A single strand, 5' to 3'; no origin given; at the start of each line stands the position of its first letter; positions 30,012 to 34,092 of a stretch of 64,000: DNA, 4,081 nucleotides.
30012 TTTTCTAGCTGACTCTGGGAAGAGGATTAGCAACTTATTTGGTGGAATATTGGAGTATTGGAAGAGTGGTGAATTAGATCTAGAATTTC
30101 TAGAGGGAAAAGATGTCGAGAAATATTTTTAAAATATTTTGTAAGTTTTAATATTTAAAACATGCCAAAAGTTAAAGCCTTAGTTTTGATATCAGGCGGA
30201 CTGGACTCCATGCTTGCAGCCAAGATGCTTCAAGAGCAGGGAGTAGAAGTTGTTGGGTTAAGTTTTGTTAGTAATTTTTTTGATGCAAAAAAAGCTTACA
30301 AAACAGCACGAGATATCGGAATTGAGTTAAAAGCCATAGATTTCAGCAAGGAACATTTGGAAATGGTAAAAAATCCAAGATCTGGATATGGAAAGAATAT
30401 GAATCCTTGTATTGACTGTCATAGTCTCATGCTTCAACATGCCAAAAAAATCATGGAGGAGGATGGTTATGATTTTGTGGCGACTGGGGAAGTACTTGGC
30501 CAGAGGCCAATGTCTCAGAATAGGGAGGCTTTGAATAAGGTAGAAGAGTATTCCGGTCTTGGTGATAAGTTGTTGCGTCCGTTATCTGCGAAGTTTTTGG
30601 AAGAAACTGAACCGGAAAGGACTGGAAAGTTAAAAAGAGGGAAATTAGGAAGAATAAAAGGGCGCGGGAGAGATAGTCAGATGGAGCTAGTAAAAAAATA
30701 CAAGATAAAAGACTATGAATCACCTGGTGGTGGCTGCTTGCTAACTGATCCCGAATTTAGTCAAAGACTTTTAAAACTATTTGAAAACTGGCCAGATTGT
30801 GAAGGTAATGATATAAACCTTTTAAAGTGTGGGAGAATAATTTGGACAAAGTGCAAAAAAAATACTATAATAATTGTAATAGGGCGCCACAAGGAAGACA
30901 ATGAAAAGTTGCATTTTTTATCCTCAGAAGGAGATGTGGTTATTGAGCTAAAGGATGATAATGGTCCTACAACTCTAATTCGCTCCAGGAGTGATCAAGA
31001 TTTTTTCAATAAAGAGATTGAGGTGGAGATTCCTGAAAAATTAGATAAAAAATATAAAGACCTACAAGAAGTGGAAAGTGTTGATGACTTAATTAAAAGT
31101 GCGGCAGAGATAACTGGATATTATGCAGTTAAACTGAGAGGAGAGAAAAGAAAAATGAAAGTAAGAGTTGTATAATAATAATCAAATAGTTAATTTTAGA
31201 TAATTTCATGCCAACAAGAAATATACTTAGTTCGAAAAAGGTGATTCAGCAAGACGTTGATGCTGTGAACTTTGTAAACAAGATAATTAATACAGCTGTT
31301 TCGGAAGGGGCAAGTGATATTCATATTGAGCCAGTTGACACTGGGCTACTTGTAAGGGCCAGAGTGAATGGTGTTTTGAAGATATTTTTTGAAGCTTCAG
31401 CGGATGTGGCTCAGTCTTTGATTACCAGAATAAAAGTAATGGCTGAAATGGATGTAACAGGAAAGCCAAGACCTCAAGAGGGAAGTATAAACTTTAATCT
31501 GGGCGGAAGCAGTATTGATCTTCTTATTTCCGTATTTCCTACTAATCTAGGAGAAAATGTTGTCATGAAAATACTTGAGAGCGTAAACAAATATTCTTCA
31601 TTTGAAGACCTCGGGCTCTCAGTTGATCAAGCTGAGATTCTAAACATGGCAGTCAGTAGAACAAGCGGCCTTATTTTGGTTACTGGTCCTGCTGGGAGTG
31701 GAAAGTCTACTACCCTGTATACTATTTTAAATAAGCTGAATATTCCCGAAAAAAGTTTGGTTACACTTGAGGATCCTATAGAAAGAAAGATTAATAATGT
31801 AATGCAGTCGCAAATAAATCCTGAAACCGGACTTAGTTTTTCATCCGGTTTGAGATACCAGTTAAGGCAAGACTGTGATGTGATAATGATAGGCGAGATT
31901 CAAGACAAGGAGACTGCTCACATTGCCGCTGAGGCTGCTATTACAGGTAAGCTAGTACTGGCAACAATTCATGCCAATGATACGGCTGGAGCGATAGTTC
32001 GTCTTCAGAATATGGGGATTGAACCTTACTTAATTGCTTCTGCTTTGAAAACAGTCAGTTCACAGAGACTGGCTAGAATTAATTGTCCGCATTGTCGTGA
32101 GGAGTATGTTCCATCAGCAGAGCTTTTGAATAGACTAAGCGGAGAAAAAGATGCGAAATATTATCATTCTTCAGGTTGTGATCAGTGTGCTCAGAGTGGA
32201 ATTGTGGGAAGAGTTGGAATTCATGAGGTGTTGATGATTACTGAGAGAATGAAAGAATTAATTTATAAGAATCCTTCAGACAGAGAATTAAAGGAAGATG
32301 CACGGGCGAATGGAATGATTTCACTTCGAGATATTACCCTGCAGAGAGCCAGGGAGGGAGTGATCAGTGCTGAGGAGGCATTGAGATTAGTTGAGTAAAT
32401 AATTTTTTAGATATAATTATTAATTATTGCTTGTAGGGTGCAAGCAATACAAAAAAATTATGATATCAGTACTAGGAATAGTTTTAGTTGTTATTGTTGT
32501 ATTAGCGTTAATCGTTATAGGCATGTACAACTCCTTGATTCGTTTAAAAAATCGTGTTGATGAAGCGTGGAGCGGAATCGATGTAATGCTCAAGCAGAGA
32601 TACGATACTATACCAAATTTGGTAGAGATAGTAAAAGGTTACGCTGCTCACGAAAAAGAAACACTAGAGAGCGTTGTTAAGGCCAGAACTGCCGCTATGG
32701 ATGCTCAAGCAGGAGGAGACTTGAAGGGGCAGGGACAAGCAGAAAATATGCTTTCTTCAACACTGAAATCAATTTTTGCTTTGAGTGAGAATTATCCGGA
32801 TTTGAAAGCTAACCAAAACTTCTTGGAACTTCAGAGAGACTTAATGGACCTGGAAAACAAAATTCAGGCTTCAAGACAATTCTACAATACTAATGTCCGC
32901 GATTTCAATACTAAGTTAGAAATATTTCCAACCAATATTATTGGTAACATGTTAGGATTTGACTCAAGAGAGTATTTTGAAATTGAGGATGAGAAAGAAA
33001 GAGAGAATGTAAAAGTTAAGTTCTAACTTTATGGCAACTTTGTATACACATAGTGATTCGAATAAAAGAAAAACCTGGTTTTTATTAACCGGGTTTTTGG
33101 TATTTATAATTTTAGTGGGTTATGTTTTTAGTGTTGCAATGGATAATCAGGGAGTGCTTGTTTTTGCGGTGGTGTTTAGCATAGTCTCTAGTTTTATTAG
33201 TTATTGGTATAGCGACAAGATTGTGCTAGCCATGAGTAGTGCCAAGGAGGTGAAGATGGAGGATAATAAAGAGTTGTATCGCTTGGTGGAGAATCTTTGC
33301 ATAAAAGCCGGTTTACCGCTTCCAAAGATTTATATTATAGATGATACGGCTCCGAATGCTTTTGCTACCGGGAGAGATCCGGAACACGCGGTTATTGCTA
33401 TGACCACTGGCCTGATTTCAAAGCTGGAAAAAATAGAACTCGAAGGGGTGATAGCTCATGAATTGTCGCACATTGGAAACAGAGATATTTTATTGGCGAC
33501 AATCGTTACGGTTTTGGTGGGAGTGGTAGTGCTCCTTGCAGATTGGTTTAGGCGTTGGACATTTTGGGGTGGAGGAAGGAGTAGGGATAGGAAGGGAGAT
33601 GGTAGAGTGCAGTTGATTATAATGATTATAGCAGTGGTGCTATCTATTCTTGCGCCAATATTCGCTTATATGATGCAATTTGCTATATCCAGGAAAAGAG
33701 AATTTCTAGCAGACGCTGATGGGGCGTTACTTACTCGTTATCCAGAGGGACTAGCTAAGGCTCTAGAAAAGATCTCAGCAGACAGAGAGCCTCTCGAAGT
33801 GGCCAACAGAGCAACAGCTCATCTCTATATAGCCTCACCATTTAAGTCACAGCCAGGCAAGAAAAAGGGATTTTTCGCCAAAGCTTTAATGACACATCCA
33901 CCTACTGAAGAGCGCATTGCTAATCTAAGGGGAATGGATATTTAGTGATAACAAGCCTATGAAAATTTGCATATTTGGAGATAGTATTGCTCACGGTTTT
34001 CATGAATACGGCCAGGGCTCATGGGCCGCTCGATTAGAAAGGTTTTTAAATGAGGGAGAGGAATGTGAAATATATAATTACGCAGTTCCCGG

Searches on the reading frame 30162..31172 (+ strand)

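Call 66: search_protein_families(library=pfam, proteins=[window:30162-31172:+], max_evalue=0.001)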
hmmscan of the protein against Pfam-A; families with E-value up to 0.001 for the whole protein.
window:30162-31172:+ (337 aa): 5 families
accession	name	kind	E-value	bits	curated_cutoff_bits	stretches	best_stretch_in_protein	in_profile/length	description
PF02568.20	ThiI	-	2.7e-11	43.9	20.5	1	5-141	5-144/197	Thiamine biosynthesis protein (ThiI)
PF03054.22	tRNA_Me_trans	-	8.2e-10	39.1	20.6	1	6-118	3-134/202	tRNA methyl transferase HUP domain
PF24167.1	DUF7411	-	6.6e-06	26.3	28.7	1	5-115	2-108/194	Family of unknown function (DUF7411)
PF18297.6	NFACT-R_2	-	0.00038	21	26.9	0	234-279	8-53/104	NFACT protein RNA binding domain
PF06508.19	QueC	-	0.00051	20.1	22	0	5-60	1-59/210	Queuosine biosynthesis protein QueC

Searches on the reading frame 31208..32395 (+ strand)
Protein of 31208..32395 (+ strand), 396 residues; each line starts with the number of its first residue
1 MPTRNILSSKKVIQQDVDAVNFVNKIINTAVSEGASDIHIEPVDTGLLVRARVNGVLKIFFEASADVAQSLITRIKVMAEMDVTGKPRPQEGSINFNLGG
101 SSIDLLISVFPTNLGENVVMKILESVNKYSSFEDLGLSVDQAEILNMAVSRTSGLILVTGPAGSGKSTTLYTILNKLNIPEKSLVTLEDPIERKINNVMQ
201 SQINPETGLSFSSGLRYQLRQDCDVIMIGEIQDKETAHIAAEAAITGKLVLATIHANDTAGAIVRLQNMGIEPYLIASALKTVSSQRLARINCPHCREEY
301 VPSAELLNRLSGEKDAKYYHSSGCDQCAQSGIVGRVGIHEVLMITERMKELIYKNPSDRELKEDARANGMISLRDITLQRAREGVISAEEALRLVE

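Call 66: search_protein_families(library=pfam, proteins=[window:31208-32395:+], max_evalue=0.001)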
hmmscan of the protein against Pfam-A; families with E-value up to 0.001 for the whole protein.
window:31208-32395:+ (396 aa): 5 families
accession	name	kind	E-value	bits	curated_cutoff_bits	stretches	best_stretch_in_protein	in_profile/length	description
PF00437.27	T2SSE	-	7.3e-110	367.5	24.9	1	20-393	9-370/370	Type II/IV secretion system protein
PF13604.12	AAA_30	-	0.00016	21.9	27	1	137-174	2-39/191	AAA domain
PF25199.1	nSTAND_NTPase5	-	0.00018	21.8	34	1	147-192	35-81/145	Novel STAND NTPase 5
PF13401.12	AAA_22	-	0.00021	22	27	1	152-188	4-40/130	AAA domain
PF13191.12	AAA_16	-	0.00024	22.1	32.6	1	145-178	16-49/167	AAA ATPase domain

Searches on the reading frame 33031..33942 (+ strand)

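Call 66: search_protein_families(library=pfam, proteins=[window:33031-33942:+], max_evalue=0.001)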
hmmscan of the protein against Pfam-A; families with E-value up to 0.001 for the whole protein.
window:33031-33942:+ (304 aa): 2 families
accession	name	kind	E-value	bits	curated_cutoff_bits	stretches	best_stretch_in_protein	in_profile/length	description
PF01435.24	Peptidase_M48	-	6.5e-31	108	20.3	1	78-302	3-185/186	Peptidase family M48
PF20990.2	DUF2207_C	-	0.00029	21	33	0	7-62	129-187/247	Predicted membrane protein (DUF2207) C-terminal domain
